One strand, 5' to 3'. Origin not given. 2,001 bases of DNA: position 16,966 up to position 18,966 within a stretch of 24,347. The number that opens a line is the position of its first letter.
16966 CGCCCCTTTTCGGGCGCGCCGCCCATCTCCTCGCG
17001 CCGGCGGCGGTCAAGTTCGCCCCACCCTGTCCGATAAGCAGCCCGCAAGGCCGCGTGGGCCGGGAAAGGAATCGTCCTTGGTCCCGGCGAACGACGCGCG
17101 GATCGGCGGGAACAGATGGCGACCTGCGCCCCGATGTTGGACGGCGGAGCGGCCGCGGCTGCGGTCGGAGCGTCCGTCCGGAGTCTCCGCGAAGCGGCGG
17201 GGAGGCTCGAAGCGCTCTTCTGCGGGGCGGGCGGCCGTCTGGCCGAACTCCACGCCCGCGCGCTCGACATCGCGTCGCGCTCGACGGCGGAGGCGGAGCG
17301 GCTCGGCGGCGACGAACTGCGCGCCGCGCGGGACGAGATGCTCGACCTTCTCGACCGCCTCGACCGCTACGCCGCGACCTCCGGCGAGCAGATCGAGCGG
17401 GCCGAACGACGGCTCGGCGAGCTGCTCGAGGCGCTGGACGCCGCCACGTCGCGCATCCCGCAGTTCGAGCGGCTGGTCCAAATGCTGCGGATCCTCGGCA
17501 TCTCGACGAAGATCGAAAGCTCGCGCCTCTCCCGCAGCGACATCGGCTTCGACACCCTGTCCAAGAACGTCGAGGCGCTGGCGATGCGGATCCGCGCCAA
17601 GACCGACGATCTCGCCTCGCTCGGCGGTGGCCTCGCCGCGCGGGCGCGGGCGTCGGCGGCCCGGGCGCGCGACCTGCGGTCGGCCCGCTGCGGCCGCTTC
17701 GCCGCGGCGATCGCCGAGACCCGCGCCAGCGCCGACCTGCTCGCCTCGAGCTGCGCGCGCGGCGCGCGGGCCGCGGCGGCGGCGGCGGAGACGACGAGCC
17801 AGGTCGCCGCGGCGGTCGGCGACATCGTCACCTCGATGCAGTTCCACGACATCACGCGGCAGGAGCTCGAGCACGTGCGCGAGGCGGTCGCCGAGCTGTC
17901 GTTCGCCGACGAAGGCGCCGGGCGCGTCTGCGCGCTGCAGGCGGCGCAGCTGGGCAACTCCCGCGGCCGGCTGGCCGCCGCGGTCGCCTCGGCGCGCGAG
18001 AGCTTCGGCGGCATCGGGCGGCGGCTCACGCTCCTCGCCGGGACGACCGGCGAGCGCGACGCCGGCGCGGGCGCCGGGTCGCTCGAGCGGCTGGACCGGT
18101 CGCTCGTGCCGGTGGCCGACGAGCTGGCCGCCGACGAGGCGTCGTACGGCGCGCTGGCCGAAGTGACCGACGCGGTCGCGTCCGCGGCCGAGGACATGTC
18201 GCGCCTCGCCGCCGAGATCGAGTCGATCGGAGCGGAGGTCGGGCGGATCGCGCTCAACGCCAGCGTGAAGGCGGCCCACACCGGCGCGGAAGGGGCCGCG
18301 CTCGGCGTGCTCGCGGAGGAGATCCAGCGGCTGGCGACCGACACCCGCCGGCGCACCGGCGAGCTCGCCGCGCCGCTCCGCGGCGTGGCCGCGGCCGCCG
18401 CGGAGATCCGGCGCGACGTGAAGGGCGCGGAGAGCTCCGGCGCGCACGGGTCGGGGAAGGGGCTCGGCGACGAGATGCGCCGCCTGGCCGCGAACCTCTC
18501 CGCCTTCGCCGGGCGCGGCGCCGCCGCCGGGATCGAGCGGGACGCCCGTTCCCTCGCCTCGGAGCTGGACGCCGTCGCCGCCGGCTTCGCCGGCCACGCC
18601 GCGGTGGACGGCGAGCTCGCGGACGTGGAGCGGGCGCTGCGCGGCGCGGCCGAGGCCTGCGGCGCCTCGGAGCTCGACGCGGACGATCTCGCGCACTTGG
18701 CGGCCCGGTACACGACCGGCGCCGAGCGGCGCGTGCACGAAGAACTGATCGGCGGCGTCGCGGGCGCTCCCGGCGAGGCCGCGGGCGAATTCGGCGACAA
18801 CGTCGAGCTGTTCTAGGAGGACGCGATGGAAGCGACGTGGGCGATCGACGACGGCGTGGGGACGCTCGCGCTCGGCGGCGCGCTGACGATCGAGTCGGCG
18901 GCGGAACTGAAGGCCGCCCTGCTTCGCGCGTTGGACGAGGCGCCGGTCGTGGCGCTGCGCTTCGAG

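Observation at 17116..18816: Soluble protein with two degenerate MCP 'tip' motifs flanking a CheZ-like D-x3-Q motif, leading a chemosensory operon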

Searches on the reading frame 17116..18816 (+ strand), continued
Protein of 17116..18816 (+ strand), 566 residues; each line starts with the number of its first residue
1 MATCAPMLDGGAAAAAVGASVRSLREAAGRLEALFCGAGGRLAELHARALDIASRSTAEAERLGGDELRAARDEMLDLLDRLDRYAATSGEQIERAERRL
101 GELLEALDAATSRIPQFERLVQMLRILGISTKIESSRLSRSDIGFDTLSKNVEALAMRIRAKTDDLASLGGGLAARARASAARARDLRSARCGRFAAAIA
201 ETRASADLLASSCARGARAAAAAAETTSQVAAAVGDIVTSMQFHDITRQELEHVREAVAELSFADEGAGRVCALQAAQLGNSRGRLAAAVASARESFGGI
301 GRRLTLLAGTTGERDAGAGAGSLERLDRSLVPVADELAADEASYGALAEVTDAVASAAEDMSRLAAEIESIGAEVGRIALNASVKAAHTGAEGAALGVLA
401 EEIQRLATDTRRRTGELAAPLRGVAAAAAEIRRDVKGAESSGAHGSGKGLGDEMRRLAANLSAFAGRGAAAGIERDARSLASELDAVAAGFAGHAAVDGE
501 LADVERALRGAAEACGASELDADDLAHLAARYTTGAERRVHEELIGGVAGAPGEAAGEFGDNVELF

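Call 34: find_related_loci(query=A2, collection=genome_contigs, flank=8000)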
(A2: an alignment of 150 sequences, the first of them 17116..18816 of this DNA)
Query A2 (566 aa) in genome_contigs; peptide patterns used: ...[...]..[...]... (x = any residue, [..] = any of these).
600 stretches matched a pattern (row limit reached: there are more); 529 encode a relative of the query (tblastn E <= 1e-3); the best 80 are kept; 80 distinct loci.
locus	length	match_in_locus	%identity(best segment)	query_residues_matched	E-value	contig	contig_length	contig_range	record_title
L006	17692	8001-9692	34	29-566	2e-66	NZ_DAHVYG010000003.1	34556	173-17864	MAG: Geobacter sp. isolate clean785 k141_351105, whole genome shotgun sequence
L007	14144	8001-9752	34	23-566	9e-66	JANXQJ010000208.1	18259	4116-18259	MAG: Deltaproteobacteria bacterium isolate GL140_5_concoct_145_sub GL140_5_k141_415633, whole genome shotgun sequence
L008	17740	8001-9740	32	5-566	1e-64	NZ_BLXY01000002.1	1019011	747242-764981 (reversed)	Geomonas paludis strain Red736 sequence02, whole genome shotgun sequence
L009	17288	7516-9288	29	21-566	2e-63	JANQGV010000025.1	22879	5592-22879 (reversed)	MAG: Thermodesulfobacteriota bacterium isolate PL23b_bin.63 k99_191333, whole genome shotgun sequence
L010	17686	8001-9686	32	28-566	1e-62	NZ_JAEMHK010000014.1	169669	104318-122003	Geomonas propionica strain Red259 NODE_14_length_169669_cov_201.428635, whole genome shotgun sequence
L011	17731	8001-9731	31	12-566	1e-62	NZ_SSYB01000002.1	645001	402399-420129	Geomonas edaphica strain Red53 contig2, whole genome shotgun sequence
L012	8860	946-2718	30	21-566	1e-62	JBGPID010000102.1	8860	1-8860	MAG: Geobacteraceae bacterium isolate OBJ_0618_7090110_342 k141_3730147_length_8860_cov_19.2730, whole genome shotgun se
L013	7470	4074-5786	31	24-566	4e-60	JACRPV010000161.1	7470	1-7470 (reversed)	MAG: Geobacter sp. isolate NC_groundwater_1996_Pr3_S-0.65um_59_2 SR2-18-Sp65_coassembly_scaffold_266383, whole genome sh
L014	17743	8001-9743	31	22-566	5e-60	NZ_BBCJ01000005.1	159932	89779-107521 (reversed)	Geotalea toluenoxydans JCM 15764, whole genome shotgun sequence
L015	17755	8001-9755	31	24-563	1e-59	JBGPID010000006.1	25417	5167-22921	MAG: Geobacteraceae bacterium isolate OBJ_0618_7090110_342 k141_5684518_length_25417_cov_21.5615, whole genome shotgun s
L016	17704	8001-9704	32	27-566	1e-59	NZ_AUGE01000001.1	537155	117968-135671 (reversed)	Citrifermentans bremense R1 K419DRAFT_scaffold00001.1_C, whole genome shotgun sequence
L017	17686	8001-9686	30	22-566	2e-59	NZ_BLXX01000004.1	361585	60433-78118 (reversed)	Geomonas silvestris strain Red330 sequence04, whole genome shotgun sequence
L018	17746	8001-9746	32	24-566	4e-59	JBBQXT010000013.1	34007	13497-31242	MAG: Geobacterales bacterium isolate Co_metawrap_2127 Cmw_2127_k141_776632_length_34007_cov_12.0000, whole genome shotgu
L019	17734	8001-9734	31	12-566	5e-59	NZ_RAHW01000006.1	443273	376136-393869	Geomonas oryzae strain S43 contig6, whole genome shotgun sequence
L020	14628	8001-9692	27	35-566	9e-59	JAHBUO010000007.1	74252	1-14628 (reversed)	MAG: Ignavibacteriaceae bacterium isolate ACE_BAC35 BAC35_7, whole genome shotgun sequence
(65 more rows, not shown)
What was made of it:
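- At least 529 species genomes (call 34).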

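Call 42: search_dna_similar(query=window:17116-18816:+, collection=plasmids, mode=protein, max_evalue=0.001, max_rows=25)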
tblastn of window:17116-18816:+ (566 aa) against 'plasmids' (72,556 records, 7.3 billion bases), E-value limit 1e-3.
No match.

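Call 52: predict_structure(alignment_id=A2)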
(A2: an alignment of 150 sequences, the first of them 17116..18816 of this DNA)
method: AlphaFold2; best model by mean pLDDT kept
length: 566 residues; sequences in the alignment: 150
mean_pLDDT: 89.7   pTM: 0.76
mean pLDDT of the five models: 89.7, 87.4, 86.4, 85.8, 85.5
residues with pLDDT >= 90: 442; 70-90: 86; 50-70: 19; < 50: 19
segments of 3 or more residues with pLDDT < 50: 1-7, 553-557, 562-566
pLDDT, mean of each block of 10 residues (from residue 1): 47 92 96 94 96 96 93 94 92 93 95 96 96 89 87 95 96 94 92 90 92 92 95 93 92 96 89 96 94 92 90 66 89 92 89 90 94 94 94 94 94 94 91 86 77 94 88 94 95 93 97 89 89 94 76 49 47
secondary structure, 60 per line:
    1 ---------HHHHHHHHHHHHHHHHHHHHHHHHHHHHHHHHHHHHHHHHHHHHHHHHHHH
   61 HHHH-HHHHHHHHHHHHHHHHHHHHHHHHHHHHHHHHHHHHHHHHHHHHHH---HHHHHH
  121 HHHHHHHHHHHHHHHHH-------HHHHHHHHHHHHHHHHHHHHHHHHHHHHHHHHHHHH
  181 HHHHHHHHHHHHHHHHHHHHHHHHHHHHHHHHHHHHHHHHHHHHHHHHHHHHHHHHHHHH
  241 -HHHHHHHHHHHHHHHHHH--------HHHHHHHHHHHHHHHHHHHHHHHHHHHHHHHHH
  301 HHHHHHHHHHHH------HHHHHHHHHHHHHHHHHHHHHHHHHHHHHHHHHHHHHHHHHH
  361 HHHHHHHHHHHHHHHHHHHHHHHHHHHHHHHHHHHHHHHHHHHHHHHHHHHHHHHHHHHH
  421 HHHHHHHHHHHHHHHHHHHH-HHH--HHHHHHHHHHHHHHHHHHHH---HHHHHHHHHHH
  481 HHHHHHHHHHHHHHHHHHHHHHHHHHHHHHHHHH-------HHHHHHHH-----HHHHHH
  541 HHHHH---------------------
elements in order: H10-64 H66-111 H115-137 H145-240 H242-259 H268-312 H319-440 H447-466 H470-514 H522-529 H535-545
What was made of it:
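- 17464..17589 (+): Tip 1 (aa 117-158), '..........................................'. AF2 places a U-turn at 138-144 (call 52).
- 17929..17952 (+): Conserved '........' (aa 272-279), at the start of the second repeat after a loop of variable length. Loop 260-267 in the AF2 model (call 52).
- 18751..18813 (+): Flexible linker (aa 546-559) followed by the C-terminal docking motif GDNVELF (aa 560-566). pLDDT below 50 (call 52).
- Arms are about 17-18 heptads, against 44H for F9 receptors (inference from call 52). The helix is followed by a loop and a return helix, as in a DHp hairpin (call 52).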

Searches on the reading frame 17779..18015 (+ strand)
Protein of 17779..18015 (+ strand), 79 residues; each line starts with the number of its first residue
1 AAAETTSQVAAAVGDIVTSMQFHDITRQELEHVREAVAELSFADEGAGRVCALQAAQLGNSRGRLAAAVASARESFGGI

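Call 61: search_solved_structures(query=A3, max_evalue=10, show_alignments=5)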
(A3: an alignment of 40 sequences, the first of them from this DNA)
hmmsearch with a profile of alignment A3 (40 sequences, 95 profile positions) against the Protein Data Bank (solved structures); distinct sequences matched with E-value up to 10: 8.
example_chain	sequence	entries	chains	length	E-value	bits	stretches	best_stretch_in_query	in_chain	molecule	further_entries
5e6g_A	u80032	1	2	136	0.49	13.9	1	28-93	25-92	De novo designed protein CA01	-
4r7p_A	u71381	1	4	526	0.5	13.9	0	20-53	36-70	UTP--glucose-1-phosphate uridylyltransferase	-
5mu7_B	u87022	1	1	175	0.5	13.9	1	10-51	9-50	Coatomer subunit delta-like protein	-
9eg6_A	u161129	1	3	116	0.55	13.8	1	60-94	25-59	Caveolae-associated protein 1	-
4qkv_A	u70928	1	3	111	0.56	13.7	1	61-94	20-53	Polymerase I and transcript release factor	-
3r2w_A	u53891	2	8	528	0.59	13.7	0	20-53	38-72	UTP--glucose-1-phosphate uridylyltransferase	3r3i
9egn_A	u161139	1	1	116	0.64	13.6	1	60-94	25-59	Caveolae-associated protein 1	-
8zbm_C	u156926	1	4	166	1.2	12.7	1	29-90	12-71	Tropomyosin beta chain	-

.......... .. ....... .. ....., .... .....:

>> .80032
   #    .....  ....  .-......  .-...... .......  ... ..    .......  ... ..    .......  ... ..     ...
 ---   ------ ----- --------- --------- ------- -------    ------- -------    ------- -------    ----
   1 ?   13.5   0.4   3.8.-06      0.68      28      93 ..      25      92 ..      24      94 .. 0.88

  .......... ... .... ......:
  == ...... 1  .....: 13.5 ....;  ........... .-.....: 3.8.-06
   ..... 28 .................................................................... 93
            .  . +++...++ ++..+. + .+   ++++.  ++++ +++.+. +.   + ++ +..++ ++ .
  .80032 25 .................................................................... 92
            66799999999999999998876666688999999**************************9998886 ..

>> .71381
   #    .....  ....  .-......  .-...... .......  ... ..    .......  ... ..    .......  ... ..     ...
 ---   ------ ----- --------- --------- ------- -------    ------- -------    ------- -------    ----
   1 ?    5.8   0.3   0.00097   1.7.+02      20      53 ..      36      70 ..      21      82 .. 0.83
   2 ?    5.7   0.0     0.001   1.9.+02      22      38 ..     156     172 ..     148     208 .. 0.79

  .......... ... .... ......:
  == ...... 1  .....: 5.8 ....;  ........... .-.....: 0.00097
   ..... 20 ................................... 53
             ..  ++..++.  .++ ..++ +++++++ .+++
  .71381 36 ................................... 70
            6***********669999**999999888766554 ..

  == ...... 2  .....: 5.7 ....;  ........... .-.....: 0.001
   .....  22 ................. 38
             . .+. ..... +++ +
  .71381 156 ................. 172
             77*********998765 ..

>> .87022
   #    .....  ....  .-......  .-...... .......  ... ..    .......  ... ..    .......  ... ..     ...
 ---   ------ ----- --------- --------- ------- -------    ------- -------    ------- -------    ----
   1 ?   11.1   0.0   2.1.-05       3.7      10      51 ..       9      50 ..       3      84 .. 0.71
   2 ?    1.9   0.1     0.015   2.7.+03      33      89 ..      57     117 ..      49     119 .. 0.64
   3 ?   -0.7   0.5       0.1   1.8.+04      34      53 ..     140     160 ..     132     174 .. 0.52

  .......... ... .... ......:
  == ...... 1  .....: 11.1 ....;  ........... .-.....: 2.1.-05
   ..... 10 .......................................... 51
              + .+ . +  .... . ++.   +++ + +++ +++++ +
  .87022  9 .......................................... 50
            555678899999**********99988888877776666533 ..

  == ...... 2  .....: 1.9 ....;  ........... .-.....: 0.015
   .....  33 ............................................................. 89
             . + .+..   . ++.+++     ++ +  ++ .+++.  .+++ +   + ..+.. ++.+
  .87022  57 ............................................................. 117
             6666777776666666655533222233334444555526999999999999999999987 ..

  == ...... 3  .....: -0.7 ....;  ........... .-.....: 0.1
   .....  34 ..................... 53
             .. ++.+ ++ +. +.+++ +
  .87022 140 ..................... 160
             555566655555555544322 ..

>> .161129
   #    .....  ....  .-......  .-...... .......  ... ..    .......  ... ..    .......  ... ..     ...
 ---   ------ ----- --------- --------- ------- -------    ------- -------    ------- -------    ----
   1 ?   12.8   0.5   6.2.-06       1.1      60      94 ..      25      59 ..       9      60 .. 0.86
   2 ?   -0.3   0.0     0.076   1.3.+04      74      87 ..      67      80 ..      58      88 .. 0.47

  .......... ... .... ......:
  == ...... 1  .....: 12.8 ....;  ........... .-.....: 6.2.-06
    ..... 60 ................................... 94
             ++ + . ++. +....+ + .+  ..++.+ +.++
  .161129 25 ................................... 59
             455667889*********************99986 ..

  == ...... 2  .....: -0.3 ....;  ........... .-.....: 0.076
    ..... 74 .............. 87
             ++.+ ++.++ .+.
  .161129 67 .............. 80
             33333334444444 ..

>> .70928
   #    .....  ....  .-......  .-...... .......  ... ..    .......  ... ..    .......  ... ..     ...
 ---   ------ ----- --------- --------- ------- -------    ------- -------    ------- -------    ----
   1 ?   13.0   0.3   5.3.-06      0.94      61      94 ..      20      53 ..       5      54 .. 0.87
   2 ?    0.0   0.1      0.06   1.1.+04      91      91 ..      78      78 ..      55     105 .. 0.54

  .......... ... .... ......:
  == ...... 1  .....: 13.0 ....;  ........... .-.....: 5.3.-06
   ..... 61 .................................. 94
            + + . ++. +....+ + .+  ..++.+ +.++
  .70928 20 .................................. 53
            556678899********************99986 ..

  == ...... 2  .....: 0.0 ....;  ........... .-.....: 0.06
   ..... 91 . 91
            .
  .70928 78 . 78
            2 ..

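Call 62: search_protein_families(library=pfam, alignment_id=A3, max_evalue=10)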
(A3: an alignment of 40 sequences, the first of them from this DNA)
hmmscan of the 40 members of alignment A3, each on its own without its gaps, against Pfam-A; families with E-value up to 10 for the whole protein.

A. member 1, seq(79 aa): 2 families
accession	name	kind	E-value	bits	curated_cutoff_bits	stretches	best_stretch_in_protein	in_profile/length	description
PF15543.11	Ntox5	-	0.17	12.2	25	1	14-72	79-135/142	Bacterial toxin 5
PF05703.16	Auxin_canalis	-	7.1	6.9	24.8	1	3-72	153-221/267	Auxin canalisation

B. families by the number of members that match (of 40 scanned): 62 families (the first 25 are shown)
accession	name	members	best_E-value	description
PF04344.18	CheZ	10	2e-05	Chemotaxis phosphatase, CheZ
PF12205.13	GIT1_C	2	0.013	G protein-coupled receptor kinase-interacting protein 1 C term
PF07688.17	KaiA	2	0.015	KaiA C-terminal domain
PF21698.3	Spo16_C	2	0.096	Spo16 protein, C-terminal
PF23921.1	DUF7260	1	0.00076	Domain of unknown function (DUF7260)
PF23280.1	TPR_26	1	0.0024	Fungal tetratrico peptide repeats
PF24850.1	CC_BshC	1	0.013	Bacillithiol biosynthesis BshC, C-terminal coiled-coil domain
PF08951.15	EntA_Immun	1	0.014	Enterocin A Immunity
PF11338.13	DUF3140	1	0.018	Protein of unknown function (DUF3140)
PF21312.3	ORC1_wHTH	1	0.019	Origin recognition complex subunit 1 C-terminal winged HTH domain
PF11978.13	MVP_shoulder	1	0.021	Shoulder domain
PF04513.17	Baculo_PEP_C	1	0.023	Baculovirus polyhedron envelope protein, PEP, C terminus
PF14523.12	Syntaxin_2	1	0.023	Syntaxin-like protein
PF02090.21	SPAM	1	0.024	Salmonella surface presentation of antigen gene type M protein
PF21779.2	DUF6874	1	0.026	Family of unknown function (DUF6874)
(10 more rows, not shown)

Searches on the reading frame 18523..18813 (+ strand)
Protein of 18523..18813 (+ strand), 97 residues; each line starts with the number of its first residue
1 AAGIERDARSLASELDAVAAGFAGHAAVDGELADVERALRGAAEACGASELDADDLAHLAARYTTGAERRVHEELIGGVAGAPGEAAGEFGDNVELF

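Call 107: search_protein_families(library=pfam, alignment_id=A4, max_evalue=10)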
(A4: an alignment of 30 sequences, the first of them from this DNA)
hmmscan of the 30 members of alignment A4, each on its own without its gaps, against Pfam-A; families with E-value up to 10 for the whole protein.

A. member 1, seq(97 aa): 0 families

B. families by the number of members that match (of 30 scanned): 17 families
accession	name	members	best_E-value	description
PF21089.3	PKS_DH_N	1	0.00074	Polyketide synthase dehydratase domain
PF14501.12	HATPase_c_5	1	0.013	GHKL domain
PF13212.11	DUF4020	1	0.013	Domain of unknown function (DUF4020)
PF14229.12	DUF4332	1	0.024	Domain of unknown function (DUF4332)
PF05019.18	Coq4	1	0.034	Coenzyme Q (ubiquinone) biosynthesis protein Coq4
PF00834.25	Ribul_P_3_epim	1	0.035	Ribulose-phosphate 3 epimerase family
PF19443.4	DAHL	1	0.045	DAHL domain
PF05161.18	MOFRL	1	0.066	MOFRL family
PF22349.1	Fervidolysin_SD2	1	0.091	Fervidolysin, second beta-sandwich domain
PF24255.1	DUF7456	1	0.095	Family of unknown function (DUF7456)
PF11528.13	DUF3224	1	0.097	Protein of unknown function (DUF3224)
PF11439.13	T3SchapCesA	1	0.13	Type III secretion system filament chaperone CesA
PF09577.15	Spore_YpjB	1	0.19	Sporulation protein YpjB (SpoYpjB)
PF18569.7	Thioredoxin_16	1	0.2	Thioredoxin-like domain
PF18918.5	DUF5669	1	0.21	Family of unknown function (DUF5669)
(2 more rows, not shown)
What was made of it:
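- Single spurious Pfam hits near E 1e-3 occur on these helical segments (calls 62, 107).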
